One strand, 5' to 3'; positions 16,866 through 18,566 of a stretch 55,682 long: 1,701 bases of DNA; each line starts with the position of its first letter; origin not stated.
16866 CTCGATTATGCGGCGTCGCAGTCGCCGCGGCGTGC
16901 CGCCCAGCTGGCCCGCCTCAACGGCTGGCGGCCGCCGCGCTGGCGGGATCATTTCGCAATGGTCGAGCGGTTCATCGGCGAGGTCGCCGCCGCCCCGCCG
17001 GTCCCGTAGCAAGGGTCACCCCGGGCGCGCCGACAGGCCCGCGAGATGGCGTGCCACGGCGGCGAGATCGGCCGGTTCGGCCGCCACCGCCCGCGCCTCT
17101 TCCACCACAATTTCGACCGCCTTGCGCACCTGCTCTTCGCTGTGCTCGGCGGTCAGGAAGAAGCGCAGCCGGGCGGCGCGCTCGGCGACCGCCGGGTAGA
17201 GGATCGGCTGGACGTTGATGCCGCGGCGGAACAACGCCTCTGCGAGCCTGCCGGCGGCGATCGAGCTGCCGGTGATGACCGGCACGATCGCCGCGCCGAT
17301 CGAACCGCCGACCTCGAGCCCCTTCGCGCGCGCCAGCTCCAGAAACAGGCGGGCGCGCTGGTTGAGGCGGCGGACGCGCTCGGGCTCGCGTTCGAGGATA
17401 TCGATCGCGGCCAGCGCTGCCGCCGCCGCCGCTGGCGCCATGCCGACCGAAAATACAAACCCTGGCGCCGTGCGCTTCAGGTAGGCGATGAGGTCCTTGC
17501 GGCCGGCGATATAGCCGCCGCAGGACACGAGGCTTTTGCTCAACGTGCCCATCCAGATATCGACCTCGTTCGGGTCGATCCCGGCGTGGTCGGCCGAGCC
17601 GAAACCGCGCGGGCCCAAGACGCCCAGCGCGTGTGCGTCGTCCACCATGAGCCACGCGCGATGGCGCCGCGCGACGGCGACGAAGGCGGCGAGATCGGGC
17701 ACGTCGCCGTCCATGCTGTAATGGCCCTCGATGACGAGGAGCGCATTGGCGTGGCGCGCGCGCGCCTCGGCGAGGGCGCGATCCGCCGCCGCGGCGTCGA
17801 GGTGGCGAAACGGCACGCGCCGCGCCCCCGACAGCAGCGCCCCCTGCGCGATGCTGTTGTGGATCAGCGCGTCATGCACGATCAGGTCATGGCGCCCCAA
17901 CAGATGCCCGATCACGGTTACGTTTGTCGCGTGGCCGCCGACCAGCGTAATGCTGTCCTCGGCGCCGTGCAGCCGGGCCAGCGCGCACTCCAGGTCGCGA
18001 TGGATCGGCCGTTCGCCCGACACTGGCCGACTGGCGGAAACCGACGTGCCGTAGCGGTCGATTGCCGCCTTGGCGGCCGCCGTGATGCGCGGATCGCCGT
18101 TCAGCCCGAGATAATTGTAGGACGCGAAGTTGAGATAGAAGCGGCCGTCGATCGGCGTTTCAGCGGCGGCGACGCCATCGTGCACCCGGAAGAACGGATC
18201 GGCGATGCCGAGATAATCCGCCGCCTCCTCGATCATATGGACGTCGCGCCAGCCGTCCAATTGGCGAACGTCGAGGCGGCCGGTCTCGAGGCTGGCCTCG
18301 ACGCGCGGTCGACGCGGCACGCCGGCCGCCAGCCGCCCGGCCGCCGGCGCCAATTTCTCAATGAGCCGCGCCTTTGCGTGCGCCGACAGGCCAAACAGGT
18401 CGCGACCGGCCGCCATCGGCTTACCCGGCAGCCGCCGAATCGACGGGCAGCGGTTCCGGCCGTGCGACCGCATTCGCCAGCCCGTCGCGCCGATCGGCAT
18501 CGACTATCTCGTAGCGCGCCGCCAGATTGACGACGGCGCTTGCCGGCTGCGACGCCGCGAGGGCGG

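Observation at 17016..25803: Thioesterase-less, fully reducing FAS/MAS-like PKS coupled to an alpha-oxoamine synthase: a predicted amino-lipid (sphingoid-like) pathway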

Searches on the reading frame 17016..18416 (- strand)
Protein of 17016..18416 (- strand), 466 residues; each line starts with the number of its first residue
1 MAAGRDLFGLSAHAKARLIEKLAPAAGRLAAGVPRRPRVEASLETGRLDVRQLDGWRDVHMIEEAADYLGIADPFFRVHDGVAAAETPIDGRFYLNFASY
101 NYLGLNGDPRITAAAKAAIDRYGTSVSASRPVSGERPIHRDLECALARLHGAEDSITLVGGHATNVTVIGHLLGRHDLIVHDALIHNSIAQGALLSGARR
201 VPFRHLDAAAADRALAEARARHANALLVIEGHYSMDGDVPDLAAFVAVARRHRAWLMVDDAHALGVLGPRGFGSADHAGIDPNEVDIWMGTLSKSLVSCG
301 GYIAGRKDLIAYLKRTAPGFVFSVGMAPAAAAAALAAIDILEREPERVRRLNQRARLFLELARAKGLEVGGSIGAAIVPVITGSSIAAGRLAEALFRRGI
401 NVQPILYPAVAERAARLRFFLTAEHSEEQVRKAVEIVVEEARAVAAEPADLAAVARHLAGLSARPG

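Call 7: search_protein_families(library=pfam, proteins=[window:17016-18416:-], max_evalue=0.001)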
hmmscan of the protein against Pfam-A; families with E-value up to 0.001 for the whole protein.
window:17016-18416:- (466 aa): 2 families
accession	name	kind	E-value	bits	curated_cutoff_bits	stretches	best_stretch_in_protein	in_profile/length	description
PF00155.27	Aminotran_1_2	-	2e-51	175.8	19.7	1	95-435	4-359/361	Aminotransferase class I and II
PF01053.26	Cys_Met_Meta_PP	-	2.7e-05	23.4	27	1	137-266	52-180/381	Cys/Met metabolism PLP-dependent enzyme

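Call 11: search_protein_families(library=ncbifam, proteins=[window:17016-18416:-], max_evalue=0.001)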
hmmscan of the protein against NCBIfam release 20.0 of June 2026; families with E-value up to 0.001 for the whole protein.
window:17016-18416:- (466 aa): 15 families
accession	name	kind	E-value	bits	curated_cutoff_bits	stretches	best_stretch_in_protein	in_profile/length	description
TIGR00858.1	bioF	equivalog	1.1e-98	330.4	426.45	1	83-435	12-362/365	8-amino-7-oxononanoate synthase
NF047600.1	SerpalmtaseCFB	equivalog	7e-90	301.5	640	1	73-444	24-392/395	serine palmitoyltransferase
NF005394.0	PRK06939.1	equivalog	2.4e-88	296.5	460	1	85-443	34-393/397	glycine C-acetyltransferase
TIGR01825.1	gly_Cac_T_rel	subfamily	5.6e-87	291.9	535.4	1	77-442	18-380/385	BioF/Kbl family PLP-dependent acyltransferase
NF047599.1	SerpalmtaseBetaP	equivalog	2.8e-75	253.4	500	1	73-441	23-390/394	serine palmitoyltransferase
TIGR01822.1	2am3keto_CoA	equivalog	5e-75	252.9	493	1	87-441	33-387/393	glycine C-acetyltransferase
TIGR01821.1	5aminolev_synth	equivalog_domain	2.5e-64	217.6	338.55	1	97-440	50-393/402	5-aminolevulinate synthase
NF047603.1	SerpalmtaseAlphaP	equivalog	1e-59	202.2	670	1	70-444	22-396/399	serine palmitoyltransferase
NF005526.0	PRK07179.1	equivalog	2.6e-40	138.2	428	1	95-443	57-397/407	alpha-hydroxyketone-type quorum-sensing autoinducer synthase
NF005697.0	PRK07505.1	subfamily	1.4e-37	129.3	342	1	84-440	40-398/405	hypothetical protein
NF004608.1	PRK05937.1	equivalog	9e-26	90.5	399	1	126-356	43-272/366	8-amino-7-oxononanoate synthase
NF006368.0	PRK08593.1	equivalog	2.4e-05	23.2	570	1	245-370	235-356/448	aspartate aminotransferase family protein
NF011603.0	PRK15029.1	equivalog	0.00023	19.6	1167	1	141-201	210-271/756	arginine decarboxylase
TIGR03537.1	DapC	equivalog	0.00025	20.1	453.6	1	301-431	216-345/350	succinyldiaminopimelate transaminase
NF004650.0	PRK05994.1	equivalog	0.00055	18.9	667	1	137-264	63-189/427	O-acetylhomoserine aminocarboxypropyltransferase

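Call 19: find_homologous_proteins(query=window:17016-18416:-, max_evalue=1e-20)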
Query window:17016-18416:- (466 aa): 7999 proteins with E <= 1e-20 among 8000 candidates; the best 120 are listed.
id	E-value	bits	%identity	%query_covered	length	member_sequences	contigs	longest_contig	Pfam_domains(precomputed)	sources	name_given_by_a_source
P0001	2.1e-286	968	98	100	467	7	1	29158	PF00155.28,PF01053.27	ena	-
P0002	3.4e-242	822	83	100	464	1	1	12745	PF00155.28,PF01053.27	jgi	jgi:8-amino-7-oxononanoate synthase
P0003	1.2e-241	821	84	98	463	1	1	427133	PF00155.28,PF01053.27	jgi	jgi:8-amino-7-oxononanoate synthase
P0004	1.1e-240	817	82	100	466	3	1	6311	PF00155.28,PF01053.27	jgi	-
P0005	1.3e-239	814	83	100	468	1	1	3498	PF00155.28,PF01053.27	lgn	-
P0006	5.2e-239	812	82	99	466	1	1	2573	PF00155.28,PF01053.27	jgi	jgi:8-amino-7-oxononanoate synthase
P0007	5.9e-238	808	82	99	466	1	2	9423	PF00155.28,PF01053.27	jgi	jgi:8-amino-7-oxononanoate synthase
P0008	2.9e-237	806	82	98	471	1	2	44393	PF00155.28,PF01053.27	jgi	jgi:8-amino-7-oxononanoate synthase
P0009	2.9e-236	803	83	99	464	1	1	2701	PF00155.28,PF01053.27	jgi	jgi:8-amino-7-oxononanoate synthase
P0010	1.5e-234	797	81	99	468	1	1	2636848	PF00155.28,PF01053.27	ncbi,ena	-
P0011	2.2e-234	797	82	98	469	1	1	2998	PF00155.28,PF01053.27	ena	-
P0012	2.3e-234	797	81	99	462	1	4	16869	PF00155.28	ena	-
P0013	3.1e-234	796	81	99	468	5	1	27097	PF00155.28,PF01053.27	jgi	jgi:8-amino-7-oxononanoate synthase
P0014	3.2e-234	796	81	99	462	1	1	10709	PF00155.28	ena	-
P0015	3.3e-234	796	81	99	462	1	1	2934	PF00155.28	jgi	-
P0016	5.1e-234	795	80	99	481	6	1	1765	PF00155.28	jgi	-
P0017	5.5e-234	795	80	99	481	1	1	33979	PF00155.28,PF01053.27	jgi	jgi:8-amino-7-oxononanoate synthase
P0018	8.0e-234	795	80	99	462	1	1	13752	PF00155.28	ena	-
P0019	9.6e-234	795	81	99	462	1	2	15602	PF00155.28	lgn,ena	-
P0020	1.2e-233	794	80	99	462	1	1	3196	PF00155.28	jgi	-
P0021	1.2e-233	794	80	99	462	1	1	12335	PF00155.28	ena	-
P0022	1.2e-233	794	81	98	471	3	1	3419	PF00155.28,PF01053.27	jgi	jgi:7-keto-8-aminopelargonate synthetase-like enzyme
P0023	1.3e-233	794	80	99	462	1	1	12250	PF00155.28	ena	-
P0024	1.6e-233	794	81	99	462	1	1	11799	PF00155.28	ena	-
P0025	2.3e-233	793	80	99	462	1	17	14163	PF00155.28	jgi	jgi:7-keto-8-aminopelargonate synthetase-like enzyme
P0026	2.3e-233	793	80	99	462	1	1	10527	PF00155.28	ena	-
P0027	2.4e-233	793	80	99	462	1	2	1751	PF00155.28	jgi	-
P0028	2.5e-233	793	80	99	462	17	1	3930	PF00155.28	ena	-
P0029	2.8e-233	793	80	99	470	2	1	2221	PF00155.28,PF01053.27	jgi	jgi:8-amino-7-oxononanoate synthase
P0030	3.0e-233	793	80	99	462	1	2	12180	PF00155.28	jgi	-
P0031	3.1e-233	793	80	99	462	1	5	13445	PF00155.28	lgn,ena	-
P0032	3.6e-233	793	80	99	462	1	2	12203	PF00155.28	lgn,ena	-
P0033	4.2e-233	792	80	99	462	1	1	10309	PF00155.28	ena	-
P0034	5.0e-233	792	80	99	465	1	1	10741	PF00155.28,PF01053.27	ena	-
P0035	5.4e-233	792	80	99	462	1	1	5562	PF00155.28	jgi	jgi:7-keto-8-aminopelargonate synthetase-like enzyme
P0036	5.4e-233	792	80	99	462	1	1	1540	PF00155.28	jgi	-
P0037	6.0e-233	792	80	99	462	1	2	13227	PF00155.28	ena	-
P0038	6.1e-233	792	81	98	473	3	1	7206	PF00155.28,PF01053.27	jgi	-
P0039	6.3e-233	792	80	99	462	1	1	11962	PF00155.28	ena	-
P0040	6.6e-233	792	80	99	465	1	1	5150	PF00155.28,PF01053.27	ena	-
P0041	8.4e-233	791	80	99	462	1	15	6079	PF00155.28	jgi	jgi:8-amino-7-oxononanoate synthase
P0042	8.5e-233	791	80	99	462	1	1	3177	PF00155.28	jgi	jgi:8-amino-7-oxononanoate synthase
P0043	8.6e-233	791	80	99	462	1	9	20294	PF00155.28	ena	-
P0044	9.0e-233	791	81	98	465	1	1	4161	PF00155.28,PF01053.27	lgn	-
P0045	1.0e-232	791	80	99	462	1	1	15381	PF00155.28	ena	-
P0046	1.4e-232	791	80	99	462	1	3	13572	PF00155.28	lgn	-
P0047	1.5e-232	791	80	99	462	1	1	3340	PF00155.28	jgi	-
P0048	1.6e-232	791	80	100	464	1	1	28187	PF00155.28,PF01053.27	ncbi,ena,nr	ncbi:MAG TPA: aminotransferase class I/II-fold pyridoxal phosphate-dependent enzyme [Stellaceae bact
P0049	1.8e-232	790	80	99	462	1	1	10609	PF00155.28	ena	-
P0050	1.8e-232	790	80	99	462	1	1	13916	PF00155.28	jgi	-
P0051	2.0e-232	790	80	99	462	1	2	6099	PF00155.28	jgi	-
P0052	2.0e-232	790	80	98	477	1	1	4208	PF00155.28,PF01053.27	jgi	jgi:8-amino-7-oxononanoate synthase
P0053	2.4e-232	790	81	99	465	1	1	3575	PF00155.28,PF01053.27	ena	-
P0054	2.5e-232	790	80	99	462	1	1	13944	PF00155.28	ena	-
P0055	2.6e-232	790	81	99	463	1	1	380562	PF00155.28,PF01053.27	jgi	jgi:8-amino-7-oxononanoate synthase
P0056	2.6e-232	790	80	99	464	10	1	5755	PF00155.28,PF01053.27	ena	-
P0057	2.7e-232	790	80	99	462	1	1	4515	PF00155.28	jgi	jgi:8-amino-7-oxononanoate synthase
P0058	2.9e-232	790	81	98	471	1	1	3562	PF00155.28,PF01053.27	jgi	jgi:8-amino-7-oxononanoate synthase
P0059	3.3e-232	789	80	100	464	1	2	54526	PF00155.28,PF01053.27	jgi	-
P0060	5.3e-232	789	80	99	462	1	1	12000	PF00155.28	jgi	-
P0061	5.8e-232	789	81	98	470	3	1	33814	PF00155.28,PF01053.27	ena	-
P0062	5.9e-232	789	81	98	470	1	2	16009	PF00155.28,PF01053.27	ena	-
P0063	7.5e-232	788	81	98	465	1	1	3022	PF00155.28,PF01053.27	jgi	jgi:8-amino-7-oxononanoate synthase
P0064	8.6e-232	788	79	99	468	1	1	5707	PF00155.28,PF01053.27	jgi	jgi:8-amino-7-oxononanoate synthase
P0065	8.6e-232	788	79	98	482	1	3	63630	PF00155.28,PF01053.27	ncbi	ncbi:MAG: aminotransferase class I/II-fold pyridoxal phosphate-dependent enzyme [Alphaproteobacteria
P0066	9.0e-232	788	81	99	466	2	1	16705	PF00155.28,PF01053.27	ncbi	-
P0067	1.1e-231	788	79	99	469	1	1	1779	PF00155.28,PF01053.27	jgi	jgi:8-amino-7-oxononanoate synthase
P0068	1.4e-231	787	80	100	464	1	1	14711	PF00155.28,PF01053.27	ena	-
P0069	1.6e-231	787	79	98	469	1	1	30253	PF00155.28,PF01053.27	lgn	-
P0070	1.6e-231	787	80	99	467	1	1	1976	PF00155.28,PF01053.27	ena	-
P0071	2.0e-231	787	79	99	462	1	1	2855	PF00155.28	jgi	jgi:7-keto-8-aminopelargonate synthetase-like enzyme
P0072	2.6e-231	787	81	98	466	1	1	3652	PF00155.28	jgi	-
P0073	2.7e-231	786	80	99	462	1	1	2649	PF00155.28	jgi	jgi:7-keto-8-aminopelargonate synthetase-like enzyme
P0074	3.1e-231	786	80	97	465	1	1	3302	PF00155.28,PF01053.27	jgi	jgi:8-amino-7-oxononanoate synthase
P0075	7.4e-231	785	80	99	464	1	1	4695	PF00155.28,PF01053.27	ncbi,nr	ncbi:MAG TPA: aminotransferase class I/II-fold pyridoxal phosphate-dependent enzyme [Stellaceae bact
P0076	7.6e-231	785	79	99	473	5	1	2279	PF00155.28,PF01053.27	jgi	jgi:8-amino-7-oxononanoate synthase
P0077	9.0e-231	785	80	99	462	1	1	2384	PF00155.28,PF01053.27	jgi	jgi:8-amino-7-oxononanoate synthase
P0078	9.7e-231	785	80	99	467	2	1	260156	PF00155.28,PF01053.27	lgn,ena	-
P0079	9.7e-231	785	80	98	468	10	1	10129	PF00155.28,PF01053.27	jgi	jgi:7-keto-8-aminopelargonate synthetase-like enzyme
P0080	1.0e-230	785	79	98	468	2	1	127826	PF00155.28,PF01053.27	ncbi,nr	ncbi:MAG TPA: aminotransferase class I/II-fold pyridoxal phosphate-dependent enzyme [Stellaceae bact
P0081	1.1e-230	784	80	98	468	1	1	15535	PF00155.28,PF01053.27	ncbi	ncbi:MAG: aminotransferase class I/II-fold pyridoxal phosphate-dependent enzyme [Stellaceae bacteriu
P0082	1.3e-230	784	80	99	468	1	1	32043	PF00155.28,PF01053.27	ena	-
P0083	1.3e-230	784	80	99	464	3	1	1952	PF00155.28,PF01053.27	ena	-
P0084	1.4e-230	784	79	99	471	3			PF00155.28,PF01053.27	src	-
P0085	1.7e-230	784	80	99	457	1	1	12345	PF00155.28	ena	-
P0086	2.1e-230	784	80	98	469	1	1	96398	PF00155.28,PF01053.27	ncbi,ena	-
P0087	2.3e-230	783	80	98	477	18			PF00155.28,PF01053.27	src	-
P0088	2.5e-230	783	80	99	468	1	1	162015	PF00155.28,PF01053.27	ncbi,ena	-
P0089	2.7e-230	783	80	98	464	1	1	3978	PF00155.28,PF01053.27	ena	-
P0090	3.0e-230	783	80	97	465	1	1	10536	PF00155.28,PF01053.27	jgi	jgi:8-amino-7-oxononanoate synthase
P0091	3.6e-230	783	79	98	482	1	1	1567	PF00155.28,PF01053.27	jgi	jgi:8-amino-7-oxononanoate synthase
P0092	4.3e-230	783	79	99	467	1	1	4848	PF00155.28,PF01053.27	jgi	jgi:8-amino-7-oxononanoate synthase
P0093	4.3e-230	782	79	98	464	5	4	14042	PF00155.28,PF01053.27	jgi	jgi:8-amino-7-oxononanoate synthase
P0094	5.2e-230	782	80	98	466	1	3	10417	PF00155.28,PF01053.27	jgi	jgi:8-amino-7-oxononanoate synthase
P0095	5.5e-230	782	80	98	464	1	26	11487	PF00155.28,PF01053.27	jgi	jgi:8-amino-7-oxononanoate synthase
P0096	6.1e-230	782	80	99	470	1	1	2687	PF00155.28,PF01053.27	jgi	jgi:8-amino-7-oxononanoate synthase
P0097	1.1e-229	781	80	98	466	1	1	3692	PF00155.28,PF01053.27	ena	-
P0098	1.2e-229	781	80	98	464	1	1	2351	PF00155.28,PF01053.27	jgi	-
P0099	1.4e-229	781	79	99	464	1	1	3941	PF00155.28,PF01053.27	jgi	jgi:8-amino-7-oxononanoate synthase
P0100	1.6e-229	781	82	98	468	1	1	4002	PF00155.28,PF01053.27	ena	-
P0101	1.6e-229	781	80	98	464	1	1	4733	PF00155.28,PF01053.27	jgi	jgi:8-amino-7-oxononanoate synthase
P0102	1.7e-229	781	80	98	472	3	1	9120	PF00155.28,PF01053.27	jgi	jgi:7-keto-8-aminopelargonate synthetase-like enzyme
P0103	1.7e-229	781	80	98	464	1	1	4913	PF00155.28,PF01053.27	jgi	jgi:8-amino-7-oxononanoate synthase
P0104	2.0e-229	780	79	99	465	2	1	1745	PF00155.28,PF01053.27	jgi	jgi:8-amino-7-oxononanoate synthase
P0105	2.8e-229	780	79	98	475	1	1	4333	PF00155.28,PF01053.27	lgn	-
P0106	2.8e-229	780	79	99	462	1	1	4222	PF00155.28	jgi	jgi:8-amino-7-oxononanoate synthase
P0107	2.9e-229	780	79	99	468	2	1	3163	PF00155.28,PF01053.27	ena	-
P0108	4.3e-229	779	79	99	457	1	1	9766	PF00155.28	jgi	-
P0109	4.3e-229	779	79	99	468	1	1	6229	PF00155.28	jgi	jgi:8-amino-7-oxononanoate synthase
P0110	5.0e-229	779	79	98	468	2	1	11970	PF00155.28,PF01053.27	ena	-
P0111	5.1e-229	779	79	99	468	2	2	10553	PF00155.28,PF01053.27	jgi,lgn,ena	-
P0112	5.4e-229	779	79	100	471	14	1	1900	PF00155.28,PF01053.27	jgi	jgi:8-amino-7-oxononanoate synthase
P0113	5.7e-229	779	79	98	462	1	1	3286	PF00155.28,PF01053.27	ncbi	ncbi:MAG: aminotransferase class I/II-fold pyridoxal phosphate-dependent enzyme [Thiohalocapsa sp.]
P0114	5.9e-229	779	79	99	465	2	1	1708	PF00155.28,PF01053.27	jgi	jgi:8-amino-7-oxononanoate synthase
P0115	6.4e-229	779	80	98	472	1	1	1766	PF00155.28,PF01053.27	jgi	jgi:8-amino-7-oxononanoate synthase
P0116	8.9e-229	778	79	99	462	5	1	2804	PF00155.28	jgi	jgi:8-amino-7-oxononanoate synthase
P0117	9.0e-229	778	79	99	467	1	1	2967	PF00155.28,PF01053.27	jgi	jgi:8-amino-7-oxononanoate synthase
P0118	1.3e-228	778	81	98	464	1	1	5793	PF00155.28,PF01053.27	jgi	jgi:8-amino-7-oxononanoate synthase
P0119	1.6e-228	777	80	98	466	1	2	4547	PF00155.28,PF01053.27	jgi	jgi:8-amino-7-oxononanoate synthase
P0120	1.7e-228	777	80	99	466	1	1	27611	PF00155.28,PF01053.27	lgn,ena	-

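Call 20: find_encoding_contigs(protein=P0010, flank=10000, max_places=3)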
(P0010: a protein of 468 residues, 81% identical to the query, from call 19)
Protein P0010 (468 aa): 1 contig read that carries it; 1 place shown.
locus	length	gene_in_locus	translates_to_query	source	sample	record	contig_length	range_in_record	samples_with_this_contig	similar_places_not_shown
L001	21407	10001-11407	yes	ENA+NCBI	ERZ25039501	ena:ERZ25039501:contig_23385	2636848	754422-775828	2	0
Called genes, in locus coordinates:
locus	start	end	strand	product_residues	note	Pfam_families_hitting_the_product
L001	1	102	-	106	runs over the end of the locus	PF08734:GYD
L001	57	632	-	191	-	-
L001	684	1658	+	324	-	PF01259:SAICAR_synt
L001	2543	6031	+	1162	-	PF00109:ketoacyl-synt, PF02801:Ketoacyl-synt_C, PF16197:KAsynt_C_assoc, PF00698:Acyl_transf_1, PF21089:PKS_DH_N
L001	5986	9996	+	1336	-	PF13489:Methyltransf_23, PF08240:ADH_N, PF00107:ADH_zinc_N, PF13602:ADH_zinc_N_2, PF00106:adh_short, PF08659:KR, PF00550:PP-binding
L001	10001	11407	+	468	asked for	PF00155:Aminotran_1_2, PF01053:Cys_Met_Meta_PP (weak)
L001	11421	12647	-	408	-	PF20706:GT4-conflict (weak), PF00534:Glycos_transf_1, PF13692:Glyco_trans_1_4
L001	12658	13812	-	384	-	PF02563:Poly_export, PF10531:SLBB (faint), PF22461:SLBB_2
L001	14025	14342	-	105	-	-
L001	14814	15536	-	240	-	PF03330:DPBB_1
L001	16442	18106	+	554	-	PF00682:HMGL-like, PF22615:IPMS_D2, PF08502:LeuA_dimer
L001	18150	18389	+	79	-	-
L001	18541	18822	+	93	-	PF08530:PepX_C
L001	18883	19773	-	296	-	PF02668:TauD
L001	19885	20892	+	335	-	PF00753:Lactamase_B (weak)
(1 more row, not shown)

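Call 21: search_dna_similar(query=window:17016-18416:-, collection=plasmids, mode=protein, max_rows=30, max_evalue=1e-40)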
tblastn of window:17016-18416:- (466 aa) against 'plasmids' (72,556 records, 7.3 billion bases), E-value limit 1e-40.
Records with a match: 61; places in all: 62; records where one place covers at least 80% of the query: 24.
Best place of each record, by identity: <60% 61.
By first word of the organism name: Streptomyces 10; Bacillus 8; Sinorhizobium 4; Escherichia 4; Thioclava 3; Planktothrix 2; Shinella 2; Methylocystis 2; Priestia 2; Streptantibioticus 2; and 20 more.
By predicted mobility (MOB-suite, as given by PLSDB): non-mobilizable 53; mobilizable 6; conjugative 2.
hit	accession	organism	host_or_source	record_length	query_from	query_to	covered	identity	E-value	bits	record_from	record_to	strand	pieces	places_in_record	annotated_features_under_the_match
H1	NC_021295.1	Caballeronia insecticola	-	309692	10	429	90%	55.5%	5e-116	382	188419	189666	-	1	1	aminotransferase class I/II-fold pyridoxal phosphate-dependent enzyme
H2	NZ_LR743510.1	Methylobacterium bullatum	-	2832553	18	429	88%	53.4%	5e-114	376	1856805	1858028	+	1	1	none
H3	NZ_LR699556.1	Paraburkholderia dioscoreae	-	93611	53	429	81%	57.0%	4e-113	373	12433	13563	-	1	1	aminotransferase class I/II-fold pyridoxal phosphate-dependent enzyme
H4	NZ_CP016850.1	Pseudomonas sp. TMW 2.1634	cell culture,poultry meat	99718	52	429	81%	56.3%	5e-113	373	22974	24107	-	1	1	aminotransferase class I/II-fold pyridoxal phosphate-dependent enzyme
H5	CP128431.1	Microbulbifer sp. MKSA007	Smenospongia aurea,bacteria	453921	5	429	91%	49.4%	1e-114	377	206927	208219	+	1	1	aminotransferase class I/II-fold pyridoxal phosphate-dependent enzyme | SDR family NAD(P)-dependent oxidoreductase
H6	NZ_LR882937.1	Planktothrix agardhii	-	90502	57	429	80%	53.9%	4e-111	367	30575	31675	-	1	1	type I polyketide synthase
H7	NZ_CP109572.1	Streptomyces anthocyanicus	-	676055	69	429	77%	55.1%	7e-103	343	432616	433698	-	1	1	aminotransferase class I/II-fold pyridoxal phosphate-dependent enzyme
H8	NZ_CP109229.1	Streptomyces anthocyanicus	-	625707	69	429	77%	54.8%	2e-102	342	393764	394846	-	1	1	aminotransferase class I/II-fold pyridoxal phosphate-dependent enzyme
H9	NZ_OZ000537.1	Shinella sp. WSC3-e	-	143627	56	429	80%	52.7%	2e-97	328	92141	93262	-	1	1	aminotransferase class I/II-fold pyridoxal phosphate-dependent enzyme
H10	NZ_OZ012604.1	Shinella sp. WSD5-1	-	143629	56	429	80%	52.7%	2e-97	328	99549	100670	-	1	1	aminotransferase class I/II-fold pyridoxal phosphate-dependent enzyme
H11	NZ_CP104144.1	Rhizobium sullae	Sulla coronaria,cell culture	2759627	30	429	86%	49.0%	1e-96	325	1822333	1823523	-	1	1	record has no annotation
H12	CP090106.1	Sinorhizobium meliloti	Medicago,Cell culture,Plant nodule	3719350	53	429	81%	49.3%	2e-94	319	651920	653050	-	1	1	pyridoxal phosphate-dependent aminotransferase family protein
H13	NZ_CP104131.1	Sinorhizobium sp. K101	Phaseolus vulgaris,cell ...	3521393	53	429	81%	49.1%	3e-94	319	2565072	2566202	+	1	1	none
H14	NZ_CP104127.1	Sinorhizobium sp. M103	Phaseolus vulgaris,cell ...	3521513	53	429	81%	49.1%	3e-94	319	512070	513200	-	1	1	none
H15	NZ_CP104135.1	Sinorhizobium sp. C101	Phaseolus vulgaris,cell ...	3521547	53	429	81%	49.1%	3e-94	319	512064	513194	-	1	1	none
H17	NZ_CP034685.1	Bacillus sp. BD59S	Chromosomal DNA, plasmid DNA,soil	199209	40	428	83%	45.7%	8e-92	311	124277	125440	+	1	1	aminotransferase class I/II-fold pyridoxal phosphate-dependent enzyme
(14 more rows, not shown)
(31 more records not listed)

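Call 22: get_annotated_region(hit=H12, flank=14000)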
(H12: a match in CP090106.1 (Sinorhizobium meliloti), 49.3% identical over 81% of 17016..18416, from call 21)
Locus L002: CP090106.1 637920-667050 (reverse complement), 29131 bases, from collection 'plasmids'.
description: Sinorhizobium meliloti strain Ak57 plasmid pSymB, complete sequence
organism: Sinorhizobium meliloti (NCBI taxid 382)
taxonomy: Bacteria; Pseudomonadota; Alphaproteobacteria; Hyphomicrobiales; Rhizobiaceae; Sinorhizobium; Sinorhizobium meliloti
host: -; source: Medicago,Cell culture,Plant nodule; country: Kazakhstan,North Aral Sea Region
typing (MOB-suite, as given by PLSDB): non-mobilizable
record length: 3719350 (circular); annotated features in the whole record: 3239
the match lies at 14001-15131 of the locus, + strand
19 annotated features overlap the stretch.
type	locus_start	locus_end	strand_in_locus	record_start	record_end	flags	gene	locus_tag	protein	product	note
CDS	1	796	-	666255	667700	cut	-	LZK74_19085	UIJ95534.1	TolC family protein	-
CDS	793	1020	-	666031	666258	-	-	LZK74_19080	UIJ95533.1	hypothetical protein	-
CDS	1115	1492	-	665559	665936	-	-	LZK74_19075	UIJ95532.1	hypothetical protein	-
CDS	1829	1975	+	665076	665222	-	-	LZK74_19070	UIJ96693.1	hypothetical protein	-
CDS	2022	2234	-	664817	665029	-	-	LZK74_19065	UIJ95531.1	hypothetical protein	-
CDS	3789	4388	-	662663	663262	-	pncA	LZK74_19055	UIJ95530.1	bifunctional nicotinamidase/pyrazinamidase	-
CDS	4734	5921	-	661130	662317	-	-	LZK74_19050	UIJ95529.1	polysaccharide export protein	-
CDS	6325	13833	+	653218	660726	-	-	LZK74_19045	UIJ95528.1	SDR family NAD(P)-dependent oxidoreductase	-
CDS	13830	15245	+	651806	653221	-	-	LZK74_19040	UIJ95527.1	pyridoxal phosphate-dependent aminotransferase family protein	-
CDS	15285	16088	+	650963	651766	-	-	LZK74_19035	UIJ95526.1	SDR family oxidoreductase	-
CDS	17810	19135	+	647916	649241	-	-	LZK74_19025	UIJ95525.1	capsule biosynthesis protein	-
CDS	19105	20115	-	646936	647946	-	-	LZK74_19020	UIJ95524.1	KpsF/GutQ family sugar-phosphate isomerase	-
CDS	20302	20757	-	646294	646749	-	-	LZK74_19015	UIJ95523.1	Rrf2 family transcriptional regulator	-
CDS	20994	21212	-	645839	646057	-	-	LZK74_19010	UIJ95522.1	hypothetical protein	-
CDS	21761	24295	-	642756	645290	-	secD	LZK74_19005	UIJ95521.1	protein translocase subunit SecD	-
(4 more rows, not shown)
